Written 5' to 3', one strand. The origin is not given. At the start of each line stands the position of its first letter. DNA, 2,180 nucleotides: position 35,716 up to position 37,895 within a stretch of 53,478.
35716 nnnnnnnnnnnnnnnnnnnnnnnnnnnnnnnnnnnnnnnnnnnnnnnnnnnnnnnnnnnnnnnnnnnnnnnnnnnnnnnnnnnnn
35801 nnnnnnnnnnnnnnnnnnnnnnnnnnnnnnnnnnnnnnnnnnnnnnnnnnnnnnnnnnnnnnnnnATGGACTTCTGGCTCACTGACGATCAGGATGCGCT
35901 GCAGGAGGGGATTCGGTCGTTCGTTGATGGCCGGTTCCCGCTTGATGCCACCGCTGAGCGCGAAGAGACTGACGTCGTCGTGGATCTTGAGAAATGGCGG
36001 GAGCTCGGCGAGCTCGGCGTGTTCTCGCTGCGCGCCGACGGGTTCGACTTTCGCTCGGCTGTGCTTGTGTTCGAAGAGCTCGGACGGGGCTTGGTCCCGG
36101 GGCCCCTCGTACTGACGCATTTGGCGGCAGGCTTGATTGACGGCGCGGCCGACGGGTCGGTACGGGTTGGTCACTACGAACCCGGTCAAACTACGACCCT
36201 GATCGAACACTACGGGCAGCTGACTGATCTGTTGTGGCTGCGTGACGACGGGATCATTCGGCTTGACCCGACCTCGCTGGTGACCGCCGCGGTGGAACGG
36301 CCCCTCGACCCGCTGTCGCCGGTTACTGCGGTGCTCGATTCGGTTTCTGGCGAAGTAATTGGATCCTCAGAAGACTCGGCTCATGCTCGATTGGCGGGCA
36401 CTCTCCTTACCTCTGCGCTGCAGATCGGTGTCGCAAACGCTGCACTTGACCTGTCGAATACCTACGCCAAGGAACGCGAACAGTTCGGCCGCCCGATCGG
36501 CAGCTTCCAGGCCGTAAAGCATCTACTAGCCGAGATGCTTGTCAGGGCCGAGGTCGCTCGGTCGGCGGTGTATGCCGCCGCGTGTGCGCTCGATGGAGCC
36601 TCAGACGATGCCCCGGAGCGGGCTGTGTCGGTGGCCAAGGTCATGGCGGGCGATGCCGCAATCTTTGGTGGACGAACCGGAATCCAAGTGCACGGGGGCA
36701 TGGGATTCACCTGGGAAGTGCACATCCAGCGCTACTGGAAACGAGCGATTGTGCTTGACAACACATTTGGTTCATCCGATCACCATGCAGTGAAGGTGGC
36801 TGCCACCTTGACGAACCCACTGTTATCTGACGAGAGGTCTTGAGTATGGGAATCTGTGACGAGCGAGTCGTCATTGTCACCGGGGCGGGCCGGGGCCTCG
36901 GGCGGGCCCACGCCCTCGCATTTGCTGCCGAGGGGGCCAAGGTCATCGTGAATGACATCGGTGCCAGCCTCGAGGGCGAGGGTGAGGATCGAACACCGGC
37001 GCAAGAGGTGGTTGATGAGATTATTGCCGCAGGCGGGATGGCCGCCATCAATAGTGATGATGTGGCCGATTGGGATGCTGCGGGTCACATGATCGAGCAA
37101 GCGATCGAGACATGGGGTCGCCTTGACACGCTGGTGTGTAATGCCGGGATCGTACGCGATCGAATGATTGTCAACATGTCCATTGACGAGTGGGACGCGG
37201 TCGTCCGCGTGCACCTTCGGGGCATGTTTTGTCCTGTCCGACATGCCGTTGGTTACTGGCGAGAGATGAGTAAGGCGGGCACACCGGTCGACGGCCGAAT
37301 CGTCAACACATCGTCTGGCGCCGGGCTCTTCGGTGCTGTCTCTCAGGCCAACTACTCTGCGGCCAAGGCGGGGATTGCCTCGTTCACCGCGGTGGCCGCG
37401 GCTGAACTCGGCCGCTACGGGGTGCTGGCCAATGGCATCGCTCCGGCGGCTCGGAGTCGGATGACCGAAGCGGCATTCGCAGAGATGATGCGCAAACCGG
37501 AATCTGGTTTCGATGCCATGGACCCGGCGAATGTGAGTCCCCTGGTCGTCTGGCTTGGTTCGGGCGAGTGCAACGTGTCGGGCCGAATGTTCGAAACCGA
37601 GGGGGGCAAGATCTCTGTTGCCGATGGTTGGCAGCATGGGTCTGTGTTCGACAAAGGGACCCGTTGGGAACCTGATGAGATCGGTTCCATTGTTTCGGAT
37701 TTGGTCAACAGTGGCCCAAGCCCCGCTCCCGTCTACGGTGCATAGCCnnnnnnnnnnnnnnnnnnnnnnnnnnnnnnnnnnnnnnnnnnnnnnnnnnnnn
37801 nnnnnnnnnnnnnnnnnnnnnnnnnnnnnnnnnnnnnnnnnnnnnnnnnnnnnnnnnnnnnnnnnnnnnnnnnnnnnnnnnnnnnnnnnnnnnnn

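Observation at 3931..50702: A 17-bp dyad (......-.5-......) occupies every promoter gap across ~47 kb: one very large putative regulon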

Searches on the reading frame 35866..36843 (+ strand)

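Call 10: search_protein_families(library=pfam, proteins=[window:35866-36843:+])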
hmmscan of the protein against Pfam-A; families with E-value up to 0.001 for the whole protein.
window:35866-36843:+ (325 aa): 3 families
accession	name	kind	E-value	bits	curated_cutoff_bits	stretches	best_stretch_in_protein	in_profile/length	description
PF00441.29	Acyl-CoA_dh_1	-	9.7e-29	100.9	22.4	1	181-313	17-147/150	Acyl-CoA dehydrogenase, C-terminal domain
PF08028.16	Acyl-CoA_dh_2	-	3.4e-10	40.8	22.7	1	181-292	2-121/134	Acyl-CoA dehydrogenase, C-terminal domain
PF02771.21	Acyl-CoA_dh_N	-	3.7e-07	31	22.9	1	6-85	1-85/113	Acyl-CoA dehydrogenase, N-terminal domain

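Call 38: search_protein_families(library=ncbifam, proteins=[window:35866-36843:+], max_evalue=1e-10)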
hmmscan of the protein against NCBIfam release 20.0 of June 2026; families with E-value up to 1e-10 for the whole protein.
window:35866-36843:+ (325 aa): 11 families
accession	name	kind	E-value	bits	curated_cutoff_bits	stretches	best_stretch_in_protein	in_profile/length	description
NF050027.1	acylCoADhIpdE2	equivalog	3.1e-33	115.6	450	1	58-307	59-302/311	acyl-CoA dehydrogenase IpdE2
TIGR03203.1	pimD_small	equivalog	1.1e-29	103.7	652.7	1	184-314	245-375/378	pimeloyl-CoA dehydrogenase small subunit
NF042972.1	AcrlCoAredClosAcrC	equivalog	6.7e-23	81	640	1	182-314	245-375/378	acryloyl-CoA reductase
NF045552.1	GlutCoADH_Des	equivalog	7.4e-21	74.8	470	1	176-294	240-358/387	glutaryl-CoA dehydrogenase Acd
NF042439.1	SulpropCoADesulf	equivalog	1.7e-20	73.1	600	1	184-311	240-366/379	3-sulfinopropanoyl-CoA desulfinase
NF008997.0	PRK12341.1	equivalog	1.6e-19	70.3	537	1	180-297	243-358/382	acyl-CoA dehydrogenase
NF053553.1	prodigi_MBC_PigA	equivalog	2.6e-18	66.3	500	1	183-292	249-356/381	prodigiosin MBC biosynthesis dehydrogenase PigA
NF045652.1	ProlPCPDhRedW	equivalog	7.3e-18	64.5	650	1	184-281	245-340/376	L-prolyl-[peptidyl-carrier protein] dehydrogenase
NF058590.1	AcCoDHFadEBacil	equivalog_domain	1.1e-15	57.2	600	1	185-292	263-387/586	acyl-CoA dehydrogenase FadE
NF043006.1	CyhCrbnylCoADH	equivalog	1.8e-15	56.9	650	1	183-297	245-357/380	cyclohexane-1-carbonyl-CoA dehydrogenase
NF002885.1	PRK03354.1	equivalog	9.4e-14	51.2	540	1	182-309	242-366/378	crotonobetainyl-CoA dehydrogenase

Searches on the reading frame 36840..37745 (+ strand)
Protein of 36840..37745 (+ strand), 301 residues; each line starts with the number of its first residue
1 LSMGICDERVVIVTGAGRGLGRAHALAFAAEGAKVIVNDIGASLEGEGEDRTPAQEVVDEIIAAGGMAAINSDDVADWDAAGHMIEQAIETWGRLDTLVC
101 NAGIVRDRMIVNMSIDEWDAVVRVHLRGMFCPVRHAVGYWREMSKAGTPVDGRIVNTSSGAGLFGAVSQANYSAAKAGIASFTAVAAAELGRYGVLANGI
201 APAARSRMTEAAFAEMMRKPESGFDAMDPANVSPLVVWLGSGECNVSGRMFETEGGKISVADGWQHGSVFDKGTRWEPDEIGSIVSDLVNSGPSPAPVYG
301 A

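Call 10: search_protein_families(library=pfam, proteins=[window:36840-37745:+])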
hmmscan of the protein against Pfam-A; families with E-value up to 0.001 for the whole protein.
window:36840-37745:+ (301 aa): 3 families
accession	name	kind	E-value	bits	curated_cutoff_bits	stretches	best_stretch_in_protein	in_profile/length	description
PF00106.31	adh_short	-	8.5e-40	136.8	26.6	1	9-204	1-181/195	short chain dehydrogenase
PF13561.12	adh_short_C2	-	2e-29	103.3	27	1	15-210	1-182/236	Enoyl-(Acyl carrier protein) reductase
PF08659.16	KR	-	3.9e-13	50.1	22.6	1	11-183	3-160/180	KR domain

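Call 38: search_protein_families(library=ncbifam, proteins=[window:36840-37745:+], max_evalue=1e-10)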
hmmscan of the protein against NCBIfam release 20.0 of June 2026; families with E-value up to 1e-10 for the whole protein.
window:36840-37745:+ (301 aa): 171 families (the best 25 are shown)
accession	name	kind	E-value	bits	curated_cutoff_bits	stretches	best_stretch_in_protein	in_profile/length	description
NF005861.0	PRK07791.1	subfamily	1.7e-140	467.6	373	1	3-301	1-300/300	SDR family oxidoreductase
NF005862.0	PRK07792.1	equivalog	1.5e-81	273.9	414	1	8-287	13-286/307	3-oxoacyl-ACP reductase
NF004198.0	PRK05653.1-3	equivalog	4.1e-49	167.3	296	1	5-257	4-246/248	3-oxoacyl-ACP reductase FabG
TIGR01830.1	3oxo_ACP_reduc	equivalog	1.6e-45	155.7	297.75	1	11-256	1-237/239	3-oxoacyl-[acyl-carrier-protein] reductase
NF009466.0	PRK12826.1-2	subfamily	6.4e-42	143.7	222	1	8-258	3-245/248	3-oxoacyl-ACP reductase FabG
TIGR03971.1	SDR_subfam_1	subfamily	7.6e-41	140.2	300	1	7-256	2-267/271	mycofactocin-coupled SDR family oxidoreductase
NF005559.1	PRK07231.1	subfamily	2.5e-38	132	215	1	7-257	3-247/249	glucose 1-dehydrogenase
NF004197.0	PRK05653.1-1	equivalog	6.5e-36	124.2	332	1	7-204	6-188/249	3-oxoacyl-ACP reductase FabG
TIGR01829.1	AcAcCoA_reduct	subfamily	7.7e-36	124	302.1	1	9-257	1-240/242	acetoacetyl-CoA reductase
NF004200.0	PRK05653.1-5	equivalog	1.4e-35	123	273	1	9-243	3-226/242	3-oxoacyl-ACP reductase FabG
NF053702.1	TrHdxCHCADhChcB1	equivalog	2.1e-35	122.3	400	1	8-258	4-241/250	trans-4-hydroxycyclohexanecarboxylate dehydrogenase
NF004818.0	PRK06172.1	equivalog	1.6e-34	119.4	336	1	7-258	6-251/253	SDR family oxidoreductase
NF006072.0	PRK08217.1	subfamily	1.8e-34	119.7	298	1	7-256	4-250/253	3-ketoacyl-(acyl-carrier-protein) reductase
NF005853.0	PRK07774.1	equivalog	2e-34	119.1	303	1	7-214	5-202/250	SDR family oxidoreductase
NF009093.0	PRK12429.1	subfamily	3.5e-34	118.3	258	1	7-202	4-184/259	3-hydroxybutyrate dehydrogenase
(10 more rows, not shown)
